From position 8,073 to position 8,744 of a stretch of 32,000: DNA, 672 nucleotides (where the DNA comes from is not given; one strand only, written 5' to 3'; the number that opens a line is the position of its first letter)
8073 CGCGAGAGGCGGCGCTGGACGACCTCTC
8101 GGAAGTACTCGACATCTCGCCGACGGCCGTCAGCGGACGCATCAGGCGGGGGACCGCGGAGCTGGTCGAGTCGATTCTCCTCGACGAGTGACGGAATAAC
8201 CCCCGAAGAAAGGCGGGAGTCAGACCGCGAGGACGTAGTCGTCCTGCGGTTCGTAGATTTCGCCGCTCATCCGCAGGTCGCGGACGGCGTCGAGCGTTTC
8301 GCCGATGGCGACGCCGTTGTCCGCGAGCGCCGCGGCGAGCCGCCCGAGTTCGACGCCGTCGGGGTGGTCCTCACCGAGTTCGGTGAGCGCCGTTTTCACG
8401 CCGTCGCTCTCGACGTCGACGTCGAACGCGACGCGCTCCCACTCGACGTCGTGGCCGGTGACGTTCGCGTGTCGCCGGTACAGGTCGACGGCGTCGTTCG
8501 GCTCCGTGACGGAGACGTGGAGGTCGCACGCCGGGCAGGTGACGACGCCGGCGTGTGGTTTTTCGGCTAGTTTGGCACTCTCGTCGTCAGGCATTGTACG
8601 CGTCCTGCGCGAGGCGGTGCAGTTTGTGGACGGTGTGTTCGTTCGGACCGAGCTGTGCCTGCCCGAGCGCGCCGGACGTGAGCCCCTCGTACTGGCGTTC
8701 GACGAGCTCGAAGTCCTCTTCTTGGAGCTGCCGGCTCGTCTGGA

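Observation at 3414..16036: Self-contained glycine betaine -> pyruvate catabolic island assembled from non-canonical parts (candidate undescribed haloarchaeal pathway)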

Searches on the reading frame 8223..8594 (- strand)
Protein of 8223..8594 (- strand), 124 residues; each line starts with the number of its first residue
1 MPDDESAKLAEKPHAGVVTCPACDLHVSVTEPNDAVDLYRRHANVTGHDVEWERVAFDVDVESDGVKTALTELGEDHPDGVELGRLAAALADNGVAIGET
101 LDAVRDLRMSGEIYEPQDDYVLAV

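Call 24: search_protein_families(library=pfam, proteins=[window:8226-8594:-], max_evalue=0.001)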
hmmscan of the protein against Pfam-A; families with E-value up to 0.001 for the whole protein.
window:8226-8594:- (123 aa): 3 families
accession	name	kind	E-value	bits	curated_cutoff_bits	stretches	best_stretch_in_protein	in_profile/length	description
PF25215.1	HVO_B0008_C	-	3.7e-26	91.2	27.4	1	71-121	1-51/51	HVO_B0008 C-terminal domain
PF25214.1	HVO_B0008_N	-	4.1e-24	84.6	27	1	17-54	1-38/38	HVO_B0008 N-terminal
PF24398.1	DUF7542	-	9.9e-05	22.4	28.2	1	17-62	7-52/77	Family of unknown function (DUF7542)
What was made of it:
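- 8220..8594 (-): HVO_B0008: small C2H2 zinc-finger plus winged-helix protein, its start overlapping the Rieske stop codon. Pfam HVO_B0008_N and HVO_B0008_C (call 24).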

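Call 58: search_protein_families(library=ncbifam, proteins=[window:8226-8594:-], max_evalue=1e-10)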
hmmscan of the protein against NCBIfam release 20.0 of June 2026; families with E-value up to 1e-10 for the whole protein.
window:8226-8594:- (123 aa): 0 families

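Call 59: find_homologous_proteins(query=window:8223-8594:-, max_evalue=0.001)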
Query window:8223-8594:- (124 aa): 13 proteins with E <= 0.001 among 95 candidates.
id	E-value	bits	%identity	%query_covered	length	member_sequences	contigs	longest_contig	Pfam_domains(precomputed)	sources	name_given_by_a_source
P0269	6.1e-76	270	100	100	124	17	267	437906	PF25214.1,PF25215.2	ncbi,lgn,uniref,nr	ncbi:hypothetical protein [Haloferax volcanii]|uniref:Uncharacterized protein n=3 Tax=Haloferax volc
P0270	1.9e-65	236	88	100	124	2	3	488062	PF25214.1,PF25215.2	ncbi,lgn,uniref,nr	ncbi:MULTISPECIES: hypothetical protein [Haloferax]|uniref:Uncharacterized protein n=2 Tax=Haloferax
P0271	5.5e-65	235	87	100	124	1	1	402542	PF25214.1,PF25215.2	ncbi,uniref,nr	ncbi:hypothetical protein [Haloferax sulfurifontis]|uniref:Uncharacterized protein n=1 Tax=Haloferax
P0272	4.2e-63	229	85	100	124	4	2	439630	PF25214.1,PF25215.2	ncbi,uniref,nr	ncbi:hypothetical protein [Haloferax denitrificans]|uniref:Uncharacterized protein n=1 Tax=Haloferax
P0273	1.1e-62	227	85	100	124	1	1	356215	PF25214.1,PF25215.2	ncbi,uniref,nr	ncbi:hypothetical protein [Haloferax sulfurifontis]|uniref:Uncharacterized protein n=1 Tax=Haloferax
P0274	3.5e-45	171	70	93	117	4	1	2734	PF25214.1,PF25215.2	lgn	-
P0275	2.9e-44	168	70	93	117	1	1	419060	PF25214.1,PF24398.2,PF25215.2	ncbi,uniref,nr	ncbi:hypothetical protein EFA46_013965 (plasmid) [Halarchaeum sp. CBA1220]|uniref:hypothetical prote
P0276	1.8e-42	162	67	93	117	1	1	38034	PF25214.1,PF25215.2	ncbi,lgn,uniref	ncbi:hypothetical protein [Halarchaeum salinum]|uniref:Uncharacterized protein n=1 Tax=Halarchaeum s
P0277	2.2e-39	152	60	89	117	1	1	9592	PF25214.1,PF25215.2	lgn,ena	-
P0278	3.8e-39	151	62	88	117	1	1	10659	PF25214.1,PF25215.2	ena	-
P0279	1.1e-37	147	60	90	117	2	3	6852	PF25214.1,PF25215.2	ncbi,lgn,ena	-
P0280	3.2e-36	142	59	89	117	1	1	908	PF25214.1,PF25215.2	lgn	-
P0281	6.1e-35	138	58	90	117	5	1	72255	PF25214.1,PF25215.2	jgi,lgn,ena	-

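Call 69: predict_structure(alignment_id=A1)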
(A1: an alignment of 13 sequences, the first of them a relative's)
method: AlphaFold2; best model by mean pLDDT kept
length: 124 residues; sequences in the alignment: 13
mean_pLDDT: 66.2   pTM: 0.49
mean pLDDT of the five models: 66.2, 65.7, 65.3, 63.2, 63.1
residues with pLDDT >= 90: 0; 70-90: 73; 50-70: 29; < 50: 22
segments of 3 or more residues with pLDDT < 50: 1-14, 54-61
pLDDT, mean of each block of 10 residues (from residue 1): 41 56 73 70 73 40 65 74 74 71 79 75 76
secondary structure, 60 per line:
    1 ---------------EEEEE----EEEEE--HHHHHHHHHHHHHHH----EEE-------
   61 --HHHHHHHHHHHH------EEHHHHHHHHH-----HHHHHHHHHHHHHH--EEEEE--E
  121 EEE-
elements in order: E16-20 E25-29 H32-46 E51-53 H63-74 H83-91 H97-110 E113-117 E120-123

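Call 73: fold_search(model_id=the predicted structure, library=pdb)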
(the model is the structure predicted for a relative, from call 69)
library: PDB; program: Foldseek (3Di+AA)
matches with E <= 10: 1161; with E <= 0.001: 0
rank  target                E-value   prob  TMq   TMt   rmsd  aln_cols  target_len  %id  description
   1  2ma3_MODEL_1_A        1.0e-02  1.00  0.47  0.65   8.6        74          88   19  NMR solution structure of the C-terminus of the minichromosome maintenance protein MCM from Methanothermobacte (released 2014-12-31)
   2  9f27_MODEL_1_A        1.9e-02  1.00  0.38  0.49   7.0        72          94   19  Solution structure of the Pyrococcus abyssi Rpa2 winged-helix domain (released 2024-12-04)
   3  9f26_C                4.0e-02  1.00  0.44  0.65   1.8        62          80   21  Crystal structure of the PriS_PriL-Rpa2WH ternary complex from P. abyssi (released 2024-12-04)
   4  9f2a_C                4.0e-02  1.00  0.43  0.76   2.0        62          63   21  Pyrococcus abyssi PolD in complex with Rpa2 winged-helix domain class 2 (composite map) (released 2024-12-04)
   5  2x4h_B                6.7e-02  0.97  0.37  0.36   4.1        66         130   18  Crystal Structure of the hypothetical protein SSo2273 from Sulfolobus solfataricus (released 2010-07-21)
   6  5d4r_B                6.7e-02  0.95  0.35  0.54   4.0        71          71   15  Crystal Structure of AraR(DBD) in complex with operator ORE1 (released 2015-11-04)
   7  8pvz_B                7.1e-02  0.98  0.38  0.34   3.9        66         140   23  Manganese-dependent transcriptional repressor DR2539 complexed with cadmium (released 2024-05-08)
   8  8pvt_B                7.6e-02  1.00  0.42  0.38   1.8        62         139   24  Manganese-dependent transcriptional repressor DR2539 complexed with cadmium (SAD 7 keV) (released 2024-05-08)
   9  2x4h_A                7.6e-02  0.98  0.38  0.37   3.3        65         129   18  Crystal Structure of the hypothetical protein SSo2273 from Sulfolobus solfataricus (released 2010-07-21)
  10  2x4h_C                8.1e-02  0.96  0.37  0.36   4.9        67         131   18  Crystal Structure of the hypothetical protein SSo2273 from Sulfolobus solfataricus (released 2010-07-21)
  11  9j89_A                8.6e-02  0.97  0.37  0.65   3.6        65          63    9  zbp1 nucleic acid complex (released 2025-06-25)
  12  9pd4_O                8.6e-02  0.96  0.46  0.29  16.0       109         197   15  NER dual incision complex - DuIM (released 2026-02-18)
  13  7pg7                  9.1e-02  0.82  0.34  0.15  11.5        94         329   14  10-decarboxylase TamK from Streptomyces tsukubaensis (released 2022-08-24)
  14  8pw0_A                9.7e-02  0.97  0.38  0.35   3.9        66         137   23  Manganese-dependent transcriptional repressor DR2539 complexed with manganese and bound to dr1709 promotor (released 2024-05-08)
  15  9j89_D                1.0e-01  0.99  0.40  0.70   2.3        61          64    6  zbp1 nucleic acid complex (released 2025-06-25)
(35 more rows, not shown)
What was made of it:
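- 8220..8594 (-): The model shows a beta-beta-alpha finger followed by a winged helix; the best folds are MCM/Rpa2/DtxR winged helices, with weak E-values (calls 69, 73).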
